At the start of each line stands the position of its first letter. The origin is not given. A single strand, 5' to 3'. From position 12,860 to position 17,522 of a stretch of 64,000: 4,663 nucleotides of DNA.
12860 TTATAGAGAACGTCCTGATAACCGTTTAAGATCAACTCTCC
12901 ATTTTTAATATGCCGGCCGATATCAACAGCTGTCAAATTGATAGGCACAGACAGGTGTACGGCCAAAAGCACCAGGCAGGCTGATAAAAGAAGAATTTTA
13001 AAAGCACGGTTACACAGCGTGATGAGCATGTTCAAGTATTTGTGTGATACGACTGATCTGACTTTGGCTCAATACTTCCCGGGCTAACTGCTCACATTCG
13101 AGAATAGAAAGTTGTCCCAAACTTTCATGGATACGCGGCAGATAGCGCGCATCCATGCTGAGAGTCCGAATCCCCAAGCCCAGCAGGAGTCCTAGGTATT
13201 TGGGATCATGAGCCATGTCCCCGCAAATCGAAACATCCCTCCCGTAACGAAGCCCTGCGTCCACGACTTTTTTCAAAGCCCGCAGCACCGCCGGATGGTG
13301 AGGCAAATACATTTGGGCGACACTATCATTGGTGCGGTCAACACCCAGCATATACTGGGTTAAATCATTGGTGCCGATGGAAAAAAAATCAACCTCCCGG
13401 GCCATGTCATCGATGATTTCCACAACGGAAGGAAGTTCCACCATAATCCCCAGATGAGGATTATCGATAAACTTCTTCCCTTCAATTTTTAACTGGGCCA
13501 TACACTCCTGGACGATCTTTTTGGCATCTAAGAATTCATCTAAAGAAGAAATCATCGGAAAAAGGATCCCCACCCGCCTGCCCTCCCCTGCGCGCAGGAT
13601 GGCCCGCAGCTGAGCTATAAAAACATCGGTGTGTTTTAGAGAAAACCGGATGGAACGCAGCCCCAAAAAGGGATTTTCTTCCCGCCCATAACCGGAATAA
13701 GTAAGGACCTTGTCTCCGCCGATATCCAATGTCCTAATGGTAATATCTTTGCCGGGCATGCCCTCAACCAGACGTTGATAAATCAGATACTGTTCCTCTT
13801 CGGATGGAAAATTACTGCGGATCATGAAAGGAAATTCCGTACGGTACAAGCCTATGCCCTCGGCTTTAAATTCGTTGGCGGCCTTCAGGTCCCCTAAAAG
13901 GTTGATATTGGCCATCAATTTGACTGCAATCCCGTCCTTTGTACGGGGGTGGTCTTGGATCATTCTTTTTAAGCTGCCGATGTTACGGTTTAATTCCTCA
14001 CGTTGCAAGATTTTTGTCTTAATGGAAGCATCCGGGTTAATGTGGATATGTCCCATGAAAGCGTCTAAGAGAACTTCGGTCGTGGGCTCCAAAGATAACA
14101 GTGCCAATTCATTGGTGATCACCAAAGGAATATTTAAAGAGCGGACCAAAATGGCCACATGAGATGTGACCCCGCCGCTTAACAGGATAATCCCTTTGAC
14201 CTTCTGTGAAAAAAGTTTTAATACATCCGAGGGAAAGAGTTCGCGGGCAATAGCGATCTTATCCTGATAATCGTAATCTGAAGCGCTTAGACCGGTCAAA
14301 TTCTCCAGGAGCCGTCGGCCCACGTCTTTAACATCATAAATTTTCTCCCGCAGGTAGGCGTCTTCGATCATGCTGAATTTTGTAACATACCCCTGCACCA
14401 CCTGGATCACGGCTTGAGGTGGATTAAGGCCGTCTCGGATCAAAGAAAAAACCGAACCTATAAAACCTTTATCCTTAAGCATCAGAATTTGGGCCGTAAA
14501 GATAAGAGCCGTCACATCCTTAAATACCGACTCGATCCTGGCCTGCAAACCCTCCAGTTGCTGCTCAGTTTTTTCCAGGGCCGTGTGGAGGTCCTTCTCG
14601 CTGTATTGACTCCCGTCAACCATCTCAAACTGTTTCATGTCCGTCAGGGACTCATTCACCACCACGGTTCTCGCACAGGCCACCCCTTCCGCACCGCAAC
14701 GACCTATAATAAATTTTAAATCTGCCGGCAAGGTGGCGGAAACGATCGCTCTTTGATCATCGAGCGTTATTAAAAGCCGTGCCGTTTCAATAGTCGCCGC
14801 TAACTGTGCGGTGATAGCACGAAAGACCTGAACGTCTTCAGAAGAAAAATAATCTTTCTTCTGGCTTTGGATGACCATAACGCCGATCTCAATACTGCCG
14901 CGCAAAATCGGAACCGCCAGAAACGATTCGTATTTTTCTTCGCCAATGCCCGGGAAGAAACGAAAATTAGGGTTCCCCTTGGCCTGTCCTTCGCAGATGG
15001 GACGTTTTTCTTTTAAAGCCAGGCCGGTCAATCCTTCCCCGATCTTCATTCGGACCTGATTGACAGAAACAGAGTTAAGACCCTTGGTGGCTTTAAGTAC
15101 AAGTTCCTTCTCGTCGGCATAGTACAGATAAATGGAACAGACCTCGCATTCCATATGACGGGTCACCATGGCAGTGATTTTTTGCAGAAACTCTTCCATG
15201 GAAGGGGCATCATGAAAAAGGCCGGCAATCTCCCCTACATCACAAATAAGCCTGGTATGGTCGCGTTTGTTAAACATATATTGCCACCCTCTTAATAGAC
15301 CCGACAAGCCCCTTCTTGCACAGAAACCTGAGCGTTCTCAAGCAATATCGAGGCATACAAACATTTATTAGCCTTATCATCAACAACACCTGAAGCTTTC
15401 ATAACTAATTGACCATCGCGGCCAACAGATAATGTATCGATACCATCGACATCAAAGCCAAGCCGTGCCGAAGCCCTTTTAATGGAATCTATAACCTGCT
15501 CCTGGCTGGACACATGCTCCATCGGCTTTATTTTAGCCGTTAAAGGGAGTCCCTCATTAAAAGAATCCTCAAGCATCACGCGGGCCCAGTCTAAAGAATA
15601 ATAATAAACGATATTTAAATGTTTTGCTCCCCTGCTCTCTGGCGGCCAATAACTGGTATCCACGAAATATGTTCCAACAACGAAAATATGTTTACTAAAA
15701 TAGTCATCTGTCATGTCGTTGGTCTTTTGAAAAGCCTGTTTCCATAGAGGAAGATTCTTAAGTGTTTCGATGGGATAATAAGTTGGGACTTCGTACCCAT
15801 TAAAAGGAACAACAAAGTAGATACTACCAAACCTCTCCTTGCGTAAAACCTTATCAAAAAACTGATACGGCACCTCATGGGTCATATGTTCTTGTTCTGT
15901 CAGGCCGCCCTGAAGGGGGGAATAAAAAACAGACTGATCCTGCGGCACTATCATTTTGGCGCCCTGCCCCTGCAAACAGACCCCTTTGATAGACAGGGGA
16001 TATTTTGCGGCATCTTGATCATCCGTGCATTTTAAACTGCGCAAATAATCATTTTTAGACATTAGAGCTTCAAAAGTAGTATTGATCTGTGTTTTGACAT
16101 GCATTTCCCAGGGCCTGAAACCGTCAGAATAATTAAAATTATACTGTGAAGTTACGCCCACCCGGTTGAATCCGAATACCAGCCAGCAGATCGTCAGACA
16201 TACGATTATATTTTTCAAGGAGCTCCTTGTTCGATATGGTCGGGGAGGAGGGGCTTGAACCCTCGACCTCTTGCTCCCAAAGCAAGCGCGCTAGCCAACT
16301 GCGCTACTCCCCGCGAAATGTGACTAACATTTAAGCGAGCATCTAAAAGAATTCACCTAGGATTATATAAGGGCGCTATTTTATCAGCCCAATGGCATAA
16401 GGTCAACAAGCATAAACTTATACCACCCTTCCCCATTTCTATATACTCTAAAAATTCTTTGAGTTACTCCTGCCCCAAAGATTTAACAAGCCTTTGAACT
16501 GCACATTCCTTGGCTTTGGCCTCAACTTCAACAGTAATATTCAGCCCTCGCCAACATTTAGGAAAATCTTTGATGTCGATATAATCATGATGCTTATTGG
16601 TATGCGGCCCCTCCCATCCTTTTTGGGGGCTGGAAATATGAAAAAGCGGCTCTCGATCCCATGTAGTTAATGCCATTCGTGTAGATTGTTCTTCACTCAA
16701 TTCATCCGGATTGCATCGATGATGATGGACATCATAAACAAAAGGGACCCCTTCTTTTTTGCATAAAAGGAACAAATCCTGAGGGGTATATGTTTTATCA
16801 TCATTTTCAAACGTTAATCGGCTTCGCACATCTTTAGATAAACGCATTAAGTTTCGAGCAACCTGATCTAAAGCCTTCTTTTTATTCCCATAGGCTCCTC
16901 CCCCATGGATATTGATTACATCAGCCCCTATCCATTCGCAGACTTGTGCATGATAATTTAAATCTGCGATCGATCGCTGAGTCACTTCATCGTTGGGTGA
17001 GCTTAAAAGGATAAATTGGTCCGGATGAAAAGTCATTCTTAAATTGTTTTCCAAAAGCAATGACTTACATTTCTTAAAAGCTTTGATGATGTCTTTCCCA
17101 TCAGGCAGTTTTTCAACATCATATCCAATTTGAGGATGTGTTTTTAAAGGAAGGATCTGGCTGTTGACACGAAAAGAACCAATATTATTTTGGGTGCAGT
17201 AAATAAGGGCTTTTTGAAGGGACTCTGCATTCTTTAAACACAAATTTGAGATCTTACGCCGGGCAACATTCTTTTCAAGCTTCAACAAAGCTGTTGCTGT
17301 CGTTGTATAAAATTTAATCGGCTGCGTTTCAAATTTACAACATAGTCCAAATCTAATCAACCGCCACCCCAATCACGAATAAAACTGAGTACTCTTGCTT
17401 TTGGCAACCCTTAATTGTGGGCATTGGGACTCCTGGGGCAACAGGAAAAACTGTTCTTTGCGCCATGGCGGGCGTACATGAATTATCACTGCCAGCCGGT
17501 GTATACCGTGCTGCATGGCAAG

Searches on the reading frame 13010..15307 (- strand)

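Call 74: search_protein_families(library=pfam, proteins=[window:13010-15307:-], max_evalue=0.00001)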
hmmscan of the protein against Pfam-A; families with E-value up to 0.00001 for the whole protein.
window:13010-15307:- (765 aa): 6 families
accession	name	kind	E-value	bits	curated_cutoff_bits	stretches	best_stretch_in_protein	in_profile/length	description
PF02896.24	PEP-utilizers_C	-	7.3e-99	331.1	22.8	1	453-732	11-290/293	PEP-utilising enzyme, PEP-binding domain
PF05524.18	PEP-utilisers_N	-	9.9e-19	68.1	24.4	1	204-321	4-120/121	PEP-utilising enzyme, N-terminal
PF13185.12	GAF_2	-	1.1e-14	55.3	28.6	1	36-174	3-136/136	GAF domain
PF01590.32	GAF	-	4.4e-14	53.6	22.4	1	37-173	2-133/133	GAF domain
PF00391.29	PEP-utilizers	-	1.3e-13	50.7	23.1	1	349-419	4-72/72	PEP-utilising enzyme, mobile domain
PF13492.12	GAF_3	-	1.5e-11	45.3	27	1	36-174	1-128/129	GAF domain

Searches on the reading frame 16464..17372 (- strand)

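Call 74: search_protein_families(library=pfam, proteins=[window:16464-17372:-], max_evalue=0.00001)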
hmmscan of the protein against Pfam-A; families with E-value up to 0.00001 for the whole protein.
window:16464-17372:- (302 aa): 2 families
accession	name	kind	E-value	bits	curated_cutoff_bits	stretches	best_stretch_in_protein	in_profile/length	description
PF03851.20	UvdE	-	2.6e-63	214.3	24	1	22-273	17-274/275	UV-endonuclease UvdE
PF01261.30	AP_endonuc_2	-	7.2e-09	36.1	31.1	1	99-247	30-186/249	Xylose isomerase-like TIM barrel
